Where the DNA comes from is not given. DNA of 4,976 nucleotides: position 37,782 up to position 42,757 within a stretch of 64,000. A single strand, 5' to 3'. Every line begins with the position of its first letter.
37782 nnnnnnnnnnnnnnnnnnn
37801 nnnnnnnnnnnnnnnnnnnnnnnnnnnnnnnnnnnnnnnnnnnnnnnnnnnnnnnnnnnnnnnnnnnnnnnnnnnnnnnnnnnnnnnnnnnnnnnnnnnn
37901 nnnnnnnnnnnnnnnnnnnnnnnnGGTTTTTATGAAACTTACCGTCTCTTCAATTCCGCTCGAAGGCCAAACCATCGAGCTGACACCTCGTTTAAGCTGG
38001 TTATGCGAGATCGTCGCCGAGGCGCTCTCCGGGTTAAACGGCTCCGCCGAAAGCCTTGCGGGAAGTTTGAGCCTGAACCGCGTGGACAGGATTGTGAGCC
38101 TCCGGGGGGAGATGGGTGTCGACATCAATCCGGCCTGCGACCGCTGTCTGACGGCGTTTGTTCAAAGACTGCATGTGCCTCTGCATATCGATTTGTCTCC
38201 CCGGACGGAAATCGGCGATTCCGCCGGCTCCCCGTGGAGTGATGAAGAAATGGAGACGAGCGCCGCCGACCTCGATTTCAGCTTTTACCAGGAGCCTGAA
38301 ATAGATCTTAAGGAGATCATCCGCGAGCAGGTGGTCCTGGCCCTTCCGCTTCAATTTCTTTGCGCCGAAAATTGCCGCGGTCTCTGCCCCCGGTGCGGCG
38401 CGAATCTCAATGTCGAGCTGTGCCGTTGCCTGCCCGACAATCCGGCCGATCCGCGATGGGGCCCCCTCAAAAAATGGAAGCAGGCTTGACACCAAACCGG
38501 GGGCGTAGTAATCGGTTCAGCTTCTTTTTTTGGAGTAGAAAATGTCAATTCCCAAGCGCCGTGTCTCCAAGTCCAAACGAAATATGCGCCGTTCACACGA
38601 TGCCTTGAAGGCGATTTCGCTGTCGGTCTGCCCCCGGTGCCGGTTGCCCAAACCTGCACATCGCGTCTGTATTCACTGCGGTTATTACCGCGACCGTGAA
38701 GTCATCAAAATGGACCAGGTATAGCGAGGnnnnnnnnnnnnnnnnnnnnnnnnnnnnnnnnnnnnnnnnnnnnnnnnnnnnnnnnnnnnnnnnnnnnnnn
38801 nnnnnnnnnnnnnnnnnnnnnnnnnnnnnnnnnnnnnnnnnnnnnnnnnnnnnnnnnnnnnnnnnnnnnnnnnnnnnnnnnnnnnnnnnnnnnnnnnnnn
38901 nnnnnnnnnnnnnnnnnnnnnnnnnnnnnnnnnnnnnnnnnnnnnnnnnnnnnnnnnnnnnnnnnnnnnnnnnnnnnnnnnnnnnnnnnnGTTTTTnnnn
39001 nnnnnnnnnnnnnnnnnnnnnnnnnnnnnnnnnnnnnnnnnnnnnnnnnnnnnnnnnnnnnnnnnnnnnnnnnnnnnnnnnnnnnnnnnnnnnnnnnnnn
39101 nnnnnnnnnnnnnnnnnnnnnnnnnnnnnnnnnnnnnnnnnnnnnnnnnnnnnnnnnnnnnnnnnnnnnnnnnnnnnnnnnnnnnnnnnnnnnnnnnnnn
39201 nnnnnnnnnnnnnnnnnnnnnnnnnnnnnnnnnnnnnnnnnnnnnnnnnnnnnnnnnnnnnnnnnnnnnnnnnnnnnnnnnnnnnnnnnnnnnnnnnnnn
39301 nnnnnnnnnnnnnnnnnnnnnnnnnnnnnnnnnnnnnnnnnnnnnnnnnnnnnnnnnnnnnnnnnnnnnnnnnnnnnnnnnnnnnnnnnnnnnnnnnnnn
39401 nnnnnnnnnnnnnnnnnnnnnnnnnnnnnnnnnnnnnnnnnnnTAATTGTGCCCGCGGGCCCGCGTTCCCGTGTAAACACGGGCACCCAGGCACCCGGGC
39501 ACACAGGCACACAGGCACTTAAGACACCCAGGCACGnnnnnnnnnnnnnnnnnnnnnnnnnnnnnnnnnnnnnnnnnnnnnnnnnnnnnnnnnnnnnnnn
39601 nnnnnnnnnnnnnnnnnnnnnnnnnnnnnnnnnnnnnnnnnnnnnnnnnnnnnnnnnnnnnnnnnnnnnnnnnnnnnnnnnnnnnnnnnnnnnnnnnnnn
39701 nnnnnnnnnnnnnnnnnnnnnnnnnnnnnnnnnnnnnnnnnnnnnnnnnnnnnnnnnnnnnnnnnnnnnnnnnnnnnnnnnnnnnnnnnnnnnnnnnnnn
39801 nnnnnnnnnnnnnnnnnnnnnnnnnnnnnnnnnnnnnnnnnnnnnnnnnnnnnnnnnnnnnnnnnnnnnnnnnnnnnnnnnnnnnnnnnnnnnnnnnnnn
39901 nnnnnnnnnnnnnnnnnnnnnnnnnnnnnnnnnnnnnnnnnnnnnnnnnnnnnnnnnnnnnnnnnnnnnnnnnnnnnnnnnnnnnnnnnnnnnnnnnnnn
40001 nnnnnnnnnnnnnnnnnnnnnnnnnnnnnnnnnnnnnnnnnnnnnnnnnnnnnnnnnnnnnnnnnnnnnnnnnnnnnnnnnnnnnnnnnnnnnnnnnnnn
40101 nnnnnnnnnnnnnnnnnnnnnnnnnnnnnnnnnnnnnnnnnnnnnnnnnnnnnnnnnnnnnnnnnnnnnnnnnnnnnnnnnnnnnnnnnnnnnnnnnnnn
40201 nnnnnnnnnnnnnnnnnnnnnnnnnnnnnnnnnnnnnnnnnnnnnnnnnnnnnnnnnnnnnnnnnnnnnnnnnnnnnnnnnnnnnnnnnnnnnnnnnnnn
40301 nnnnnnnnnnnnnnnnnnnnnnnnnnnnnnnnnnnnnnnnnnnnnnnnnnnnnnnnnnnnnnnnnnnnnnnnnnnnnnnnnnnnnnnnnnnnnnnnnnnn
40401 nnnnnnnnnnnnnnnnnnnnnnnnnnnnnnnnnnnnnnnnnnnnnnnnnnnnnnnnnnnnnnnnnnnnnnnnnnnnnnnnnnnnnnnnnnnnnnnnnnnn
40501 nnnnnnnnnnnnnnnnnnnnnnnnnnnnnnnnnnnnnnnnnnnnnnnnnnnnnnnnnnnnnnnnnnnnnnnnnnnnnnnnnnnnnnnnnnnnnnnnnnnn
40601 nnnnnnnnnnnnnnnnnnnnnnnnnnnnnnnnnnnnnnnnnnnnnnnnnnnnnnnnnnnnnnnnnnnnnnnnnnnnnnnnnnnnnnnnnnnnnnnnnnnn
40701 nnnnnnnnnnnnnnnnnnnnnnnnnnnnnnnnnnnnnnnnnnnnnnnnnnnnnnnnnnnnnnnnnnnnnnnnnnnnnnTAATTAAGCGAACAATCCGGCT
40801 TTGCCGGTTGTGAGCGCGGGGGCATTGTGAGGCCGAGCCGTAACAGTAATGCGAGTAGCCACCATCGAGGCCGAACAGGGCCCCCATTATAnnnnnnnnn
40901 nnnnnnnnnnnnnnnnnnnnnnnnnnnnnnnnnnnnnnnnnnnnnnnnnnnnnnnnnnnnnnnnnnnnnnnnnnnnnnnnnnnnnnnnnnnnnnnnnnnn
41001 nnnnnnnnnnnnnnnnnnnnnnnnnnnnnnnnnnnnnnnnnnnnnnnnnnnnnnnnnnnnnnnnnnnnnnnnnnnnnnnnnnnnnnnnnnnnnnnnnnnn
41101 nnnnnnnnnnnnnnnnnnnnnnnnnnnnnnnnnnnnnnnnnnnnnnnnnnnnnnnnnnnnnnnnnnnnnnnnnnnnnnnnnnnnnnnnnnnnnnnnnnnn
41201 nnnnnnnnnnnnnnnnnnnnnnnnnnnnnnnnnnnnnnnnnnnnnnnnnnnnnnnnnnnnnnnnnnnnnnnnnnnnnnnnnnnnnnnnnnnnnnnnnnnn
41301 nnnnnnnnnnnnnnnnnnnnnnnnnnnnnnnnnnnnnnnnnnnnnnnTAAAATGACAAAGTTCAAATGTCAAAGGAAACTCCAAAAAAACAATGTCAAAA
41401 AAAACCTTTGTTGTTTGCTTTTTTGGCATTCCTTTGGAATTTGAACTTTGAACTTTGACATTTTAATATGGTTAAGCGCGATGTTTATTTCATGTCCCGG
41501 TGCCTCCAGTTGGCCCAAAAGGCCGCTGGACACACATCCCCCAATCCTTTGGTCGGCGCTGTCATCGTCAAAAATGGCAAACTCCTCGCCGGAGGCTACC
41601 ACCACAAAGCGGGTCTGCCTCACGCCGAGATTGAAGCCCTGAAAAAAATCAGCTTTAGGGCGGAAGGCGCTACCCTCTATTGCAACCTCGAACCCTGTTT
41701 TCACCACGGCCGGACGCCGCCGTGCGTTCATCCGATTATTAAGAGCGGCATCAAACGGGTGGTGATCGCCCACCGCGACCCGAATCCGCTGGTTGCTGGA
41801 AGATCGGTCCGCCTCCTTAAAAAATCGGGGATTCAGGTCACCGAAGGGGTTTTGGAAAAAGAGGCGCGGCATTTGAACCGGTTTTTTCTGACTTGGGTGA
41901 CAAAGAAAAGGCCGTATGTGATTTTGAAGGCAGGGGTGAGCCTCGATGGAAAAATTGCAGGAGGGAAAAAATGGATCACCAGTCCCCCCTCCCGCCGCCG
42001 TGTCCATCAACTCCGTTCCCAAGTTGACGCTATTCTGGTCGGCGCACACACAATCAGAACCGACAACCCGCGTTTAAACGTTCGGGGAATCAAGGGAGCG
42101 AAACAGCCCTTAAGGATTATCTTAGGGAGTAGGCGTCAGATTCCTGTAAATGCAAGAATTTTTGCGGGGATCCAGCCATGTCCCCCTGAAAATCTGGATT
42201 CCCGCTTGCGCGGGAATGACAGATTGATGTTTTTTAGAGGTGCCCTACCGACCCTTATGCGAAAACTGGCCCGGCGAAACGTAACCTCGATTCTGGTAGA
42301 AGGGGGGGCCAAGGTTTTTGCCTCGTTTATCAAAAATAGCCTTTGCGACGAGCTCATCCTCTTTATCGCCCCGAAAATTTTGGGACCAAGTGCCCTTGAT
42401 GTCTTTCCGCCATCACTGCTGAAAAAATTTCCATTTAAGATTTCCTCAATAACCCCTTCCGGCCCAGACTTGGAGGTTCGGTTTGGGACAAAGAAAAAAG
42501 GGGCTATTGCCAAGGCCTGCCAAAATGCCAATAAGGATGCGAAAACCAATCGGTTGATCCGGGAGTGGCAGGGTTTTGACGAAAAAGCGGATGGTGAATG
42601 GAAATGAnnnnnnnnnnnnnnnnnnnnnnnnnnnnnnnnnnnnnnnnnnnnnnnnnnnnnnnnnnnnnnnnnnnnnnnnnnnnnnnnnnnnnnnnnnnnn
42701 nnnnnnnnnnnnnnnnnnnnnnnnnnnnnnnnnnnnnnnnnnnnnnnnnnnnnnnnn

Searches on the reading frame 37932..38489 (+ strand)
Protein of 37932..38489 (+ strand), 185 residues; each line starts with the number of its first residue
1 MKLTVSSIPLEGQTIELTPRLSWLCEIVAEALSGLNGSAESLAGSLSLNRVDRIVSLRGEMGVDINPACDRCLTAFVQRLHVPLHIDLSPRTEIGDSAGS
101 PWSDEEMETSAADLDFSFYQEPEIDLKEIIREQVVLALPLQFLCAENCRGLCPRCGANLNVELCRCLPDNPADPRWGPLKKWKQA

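Call 27: search_protein_families(library=pfam, proteins=[window:37932-38489:+], max_evalue=0.001)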
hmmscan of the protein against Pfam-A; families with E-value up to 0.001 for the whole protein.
window:37932-38489:+ (185 aa): 1 family
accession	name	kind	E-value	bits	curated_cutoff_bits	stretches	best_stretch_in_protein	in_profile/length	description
PF02620.22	YceD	-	1e-23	84.1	33.2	1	57-181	1-117/119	Large ribosomal RNA subunit accumulation protein YceD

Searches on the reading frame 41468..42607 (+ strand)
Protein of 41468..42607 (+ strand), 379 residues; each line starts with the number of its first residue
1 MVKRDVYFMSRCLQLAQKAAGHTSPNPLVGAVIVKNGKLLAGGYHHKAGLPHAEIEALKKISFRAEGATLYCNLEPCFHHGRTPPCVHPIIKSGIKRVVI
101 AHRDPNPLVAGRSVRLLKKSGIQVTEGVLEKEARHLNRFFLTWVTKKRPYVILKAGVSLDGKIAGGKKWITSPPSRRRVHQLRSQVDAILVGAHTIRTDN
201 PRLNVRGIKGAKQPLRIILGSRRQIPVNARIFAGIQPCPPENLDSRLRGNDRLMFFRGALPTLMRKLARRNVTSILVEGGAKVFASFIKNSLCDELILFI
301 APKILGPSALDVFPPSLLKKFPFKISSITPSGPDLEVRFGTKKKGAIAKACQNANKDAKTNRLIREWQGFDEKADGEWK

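Call 9: search_protein_families(library=pfam, proteins=[window:41468-42607:+], max_evalue=0.01)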
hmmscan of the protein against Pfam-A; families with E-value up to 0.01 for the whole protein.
window:41468-42607:+ (379 aa): 3 families
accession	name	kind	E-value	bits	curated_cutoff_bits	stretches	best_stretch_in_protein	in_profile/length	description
PF01872.23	RibD_C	-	2.7e-41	142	24.1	1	149-334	1-194/197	RibD C-terminal domain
PF00383.29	dCMP_cyt_deam_1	-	8.2e-19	67.8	25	1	4-101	3-101/102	Cytidine and deoxycytidylate deaminase zinc-binding region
PF14437.12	MafB19-deam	-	1.1e-10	41.9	27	1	8-117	6-116/142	MafB19-like deaminase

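Call 70: find_homologous_proteins(query=window:41468-42607:+, max_evalue=1e-40)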
Query window:41468-42607:+ (379 aa): 7872 proteins with E <= 1e-40 among 8000 candidates; the best 120 are listed.
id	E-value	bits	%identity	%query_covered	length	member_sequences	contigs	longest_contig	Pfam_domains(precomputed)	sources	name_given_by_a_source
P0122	1.5e-248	842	100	98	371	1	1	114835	PF00383.30,PF14437.13,PF01872.23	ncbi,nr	ncbi:MAG: bifunctional diaminohydroxyphosphoribosylaminopyrimidine deaminase/5-amino-6-(5-phosphorib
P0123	6.3e-155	534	68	88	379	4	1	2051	PF00383.30,PF14437.13,PF01872.23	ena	-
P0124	2.6e-140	486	63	87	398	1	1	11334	PF00383.30,PF14437.13,PF01872.23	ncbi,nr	ncbi:MAG: bifunctional diaminohydroxyphosphoribosylaminopyrimidine deaminase/5-amino-6-(5-phosphorib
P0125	6.9e-125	435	60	88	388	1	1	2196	PF00383.30,PF01872.23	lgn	-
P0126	2.2e-123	430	62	87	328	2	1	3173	PF00383.30,PF14437.13,PF01872.23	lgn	-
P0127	4.9e-120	419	58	88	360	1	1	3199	PF00383.30,PF14437.13,PF01872.23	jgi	-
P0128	3.5e-119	416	56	89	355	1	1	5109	PF00383.30,PF14437.13,PF01872.23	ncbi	-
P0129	4.0e-119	416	58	88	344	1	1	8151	PF00383.30,PF14437.13,PF01872.23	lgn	-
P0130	4.8e-118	412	58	82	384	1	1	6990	PF00383.30,PF14437.13,PF01872.23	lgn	-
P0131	2.8e-115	403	57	88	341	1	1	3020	PF00383.30,PF14437.13,PF01872.23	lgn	-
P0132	1.6e-114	401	55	88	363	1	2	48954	PF00383.30,PF14437.13,PF01872.23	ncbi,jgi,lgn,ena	-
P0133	6.6e-114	399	56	87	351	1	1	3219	PF00383.30,PF14437.13,PF01872.23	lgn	-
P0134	8.4e-110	385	56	88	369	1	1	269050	PF00383.30,PF14437.13,PF01872.23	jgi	-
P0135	4.7e-108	379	55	87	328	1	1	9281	PF00383.30,PF14437.13,PF01872.23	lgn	-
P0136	6.7e-108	379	58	81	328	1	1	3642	PF00383.30,PF14437.13,PF01872.23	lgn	-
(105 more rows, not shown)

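Call 71: find_encoding_contigs(protein=P0124, flank=10000, max_places=1)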
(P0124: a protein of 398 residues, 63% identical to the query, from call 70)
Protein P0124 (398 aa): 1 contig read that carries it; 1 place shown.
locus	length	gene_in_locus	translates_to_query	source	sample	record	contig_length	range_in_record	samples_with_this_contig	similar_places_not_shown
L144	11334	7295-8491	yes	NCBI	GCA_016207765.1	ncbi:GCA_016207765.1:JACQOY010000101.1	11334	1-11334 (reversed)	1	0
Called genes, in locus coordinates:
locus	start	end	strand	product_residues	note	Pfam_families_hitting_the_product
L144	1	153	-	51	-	?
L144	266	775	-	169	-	PF02357:NusG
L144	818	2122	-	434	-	PF03721:UDPG_MGDP_dh_N, PF00984:UDPG_MGDP_dh, PF03720:UDPG_MGDP_dh_C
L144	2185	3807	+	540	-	PF04187:Cofac_haem_bdg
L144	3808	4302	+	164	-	PF02620:YceD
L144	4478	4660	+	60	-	PF01783:Ribosomal_L32p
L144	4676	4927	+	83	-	PF23297:ACP_SdgA_C (weak), PF14573:PP-binding_2 (weak), PF00550:PP-binding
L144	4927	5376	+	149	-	PF02502:LacAB_rpiB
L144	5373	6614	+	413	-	PF00464:SHMT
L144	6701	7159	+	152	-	PF22811:Zn_ribbon_NrdR, PF03477:ATP-cone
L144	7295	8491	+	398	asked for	PF00383:dCMP_cyt_deam_1, PF14437:MafB19-deam, PF01872:RibD_C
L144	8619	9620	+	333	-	-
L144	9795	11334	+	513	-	PF01553:Acyltransferase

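Call 72: find_encoding_contigs(protein=P0134, flank=10000, max_places=1)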
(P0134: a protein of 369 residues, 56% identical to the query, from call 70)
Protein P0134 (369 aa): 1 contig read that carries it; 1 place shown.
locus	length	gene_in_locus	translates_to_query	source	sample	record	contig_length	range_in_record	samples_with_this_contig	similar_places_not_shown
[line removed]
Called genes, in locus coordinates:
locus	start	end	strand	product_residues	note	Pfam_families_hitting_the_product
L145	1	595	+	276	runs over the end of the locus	PF06750:A24_N_bact, PF01478:Peptidase_A24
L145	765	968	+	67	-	PF01381:HTH_3 (weak)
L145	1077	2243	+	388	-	PF01264:Chorismate_synt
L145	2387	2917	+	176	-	PF01202:SKI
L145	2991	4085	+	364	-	PF13685:Fe-ADH_2 (weak), PF01761:DHQ_synthase, PF24621:DHQS_C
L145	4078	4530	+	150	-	PF01220:DHquinase_II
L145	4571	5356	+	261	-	PF13428:TPR_14 (faint), PF13174:TPR_6 (faint), PF13371:TPR_9 (faint), PF13414:TPR_11 (faint), PF13181:TPR_8 (faint), PF13424:TPR_12 (faint), PF13432:TPR_16 (faint), PF13431:TPR_17 (faint), +3 more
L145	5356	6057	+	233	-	-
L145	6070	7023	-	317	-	PF01430:HSP33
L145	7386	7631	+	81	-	PF00550:PP-binding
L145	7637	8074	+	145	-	PF02502:LacAB_rpiB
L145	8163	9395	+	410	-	PF00464:SHMT, PF01212:Beta_elim_lyase (weak)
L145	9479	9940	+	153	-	PF22811:Zn_ribbon_NrdR, PF03477:ATP-cone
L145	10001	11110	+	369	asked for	PF00383:dCMP_cyt_deam_1, PF14437:MafB19-deam (weak), PF01872:RibD_C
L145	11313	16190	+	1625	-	-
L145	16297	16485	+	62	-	-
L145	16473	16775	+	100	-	PF05016:ParE_toxin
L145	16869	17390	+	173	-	PF03938:OmpH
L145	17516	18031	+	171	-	PF16697:Yop-YscD_cpl, PF00498:FHA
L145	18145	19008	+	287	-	PF03755:YicC-like_N, PF08340:YicC-like_C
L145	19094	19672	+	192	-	PF00625:Guanylate_kin, PF13191:AAA_16 (faint), PF13238:AAA_18, PF13671:AAA_33 (weak), PF13207:AAA_17 (faint)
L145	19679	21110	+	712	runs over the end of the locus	PF01966:HD, PF13328:HD_4, PF04607:RelA_SpoT, PF02824:TGS, PF28438:RelA_RIS, PF01842:ACT, PF13291:ACT_4, PF22629:ACT_AHAS_ss, +1 more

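Call 73: find_encoding_contigs(protein=P0132, flank=10000, max_places=1)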
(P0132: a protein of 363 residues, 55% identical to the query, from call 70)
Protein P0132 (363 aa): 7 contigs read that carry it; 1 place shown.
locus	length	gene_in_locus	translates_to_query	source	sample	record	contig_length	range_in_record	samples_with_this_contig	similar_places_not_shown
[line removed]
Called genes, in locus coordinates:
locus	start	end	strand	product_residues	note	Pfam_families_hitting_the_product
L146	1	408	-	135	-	PF02082:Rrf2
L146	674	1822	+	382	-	PF00487:FA_desaturase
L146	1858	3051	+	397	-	PF00291:PALP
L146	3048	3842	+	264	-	PF00290:Trp_syntA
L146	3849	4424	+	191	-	PF12766:Pyridox_oxase_2, PF01243:PNPOx_N, PF10590:PNP_phzG_C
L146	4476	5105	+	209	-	PF13489:Methyltransf_23, PF05175:MTS, PF01209:Ubie_methyltran, PF07021:MetW, PF13847:Methyltransf_31, PF08241:Methyltransf_11, PF08242:Methyltransf_12, PF13649:Methyltransf_25, +2 more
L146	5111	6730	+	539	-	PF04187:Cofac_haem_bdg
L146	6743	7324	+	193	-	PF02620:YceD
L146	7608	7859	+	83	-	PF00550:PP-binding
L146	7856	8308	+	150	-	PF02502:LacAB_rpiB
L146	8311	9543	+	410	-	PF00464:SHMT, PF00155:Aminotran_1_2 (weak)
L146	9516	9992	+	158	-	PF22811:Zn_ribbon_NrdR, PF03477:ATP-cone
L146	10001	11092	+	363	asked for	PF00383:dCMP_cyt_deam_1, PF14437:MafB19-deam (weak), PF01872:RibD_C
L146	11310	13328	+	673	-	?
